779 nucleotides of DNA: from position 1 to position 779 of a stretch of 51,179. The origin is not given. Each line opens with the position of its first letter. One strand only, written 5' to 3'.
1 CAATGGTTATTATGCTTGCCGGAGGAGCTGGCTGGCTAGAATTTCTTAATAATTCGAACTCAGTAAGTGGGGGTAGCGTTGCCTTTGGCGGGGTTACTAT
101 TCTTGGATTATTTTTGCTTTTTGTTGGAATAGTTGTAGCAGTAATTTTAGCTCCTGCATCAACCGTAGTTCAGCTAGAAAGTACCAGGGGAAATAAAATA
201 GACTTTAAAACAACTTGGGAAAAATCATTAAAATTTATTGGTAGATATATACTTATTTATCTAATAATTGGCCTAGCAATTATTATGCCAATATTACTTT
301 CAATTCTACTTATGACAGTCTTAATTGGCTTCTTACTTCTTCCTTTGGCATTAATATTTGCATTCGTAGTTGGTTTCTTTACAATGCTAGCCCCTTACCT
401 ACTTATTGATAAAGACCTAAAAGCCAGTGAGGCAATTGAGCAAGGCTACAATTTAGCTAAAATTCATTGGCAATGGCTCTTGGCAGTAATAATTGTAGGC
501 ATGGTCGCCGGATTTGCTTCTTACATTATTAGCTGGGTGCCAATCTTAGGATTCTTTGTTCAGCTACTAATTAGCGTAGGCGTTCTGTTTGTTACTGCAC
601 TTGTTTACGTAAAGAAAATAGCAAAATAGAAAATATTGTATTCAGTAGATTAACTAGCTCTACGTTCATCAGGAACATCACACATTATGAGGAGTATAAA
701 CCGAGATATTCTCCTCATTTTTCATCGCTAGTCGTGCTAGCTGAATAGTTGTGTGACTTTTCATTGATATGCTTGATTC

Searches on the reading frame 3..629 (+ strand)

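Call 5: search_protein_families(library=pfam, proteins=[window:3-629:+], max_evalue=1)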
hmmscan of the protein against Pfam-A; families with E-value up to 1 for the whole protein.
window:3-629:+ (208 aa): 3 families
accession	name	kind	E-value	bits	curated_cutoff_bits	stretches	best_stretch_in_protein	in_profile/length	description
PF13197.11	DUF4013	-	0.002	18.4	26.9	1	15-104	77-167/168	Protein of unknown function (DUF4013)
PF05762.20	VWA_CoxE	-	0.17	11.7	26.4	1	45-85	5-46/222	VWA domain containing CoxE-like protein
PF05814.16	Ac76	-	0.45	11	22.5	1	31-76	28-73/83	Orf76 (Ac76)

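Call 6: search_protein_families(library=ncbifam, proteins=[window:3-629:+], max_evalue=1)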
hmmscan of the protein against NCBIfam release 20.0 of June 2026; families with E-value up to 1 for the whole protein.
window:3-629:+ (208 aa): 1 family
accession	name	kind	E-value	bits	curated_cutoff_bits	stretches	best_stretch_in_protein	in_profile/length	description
TIGR00267.1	TIGR00267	hypoth_equivalog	0.0092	15.7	156.95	1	152-191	78-116/171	TIGR00267 family protein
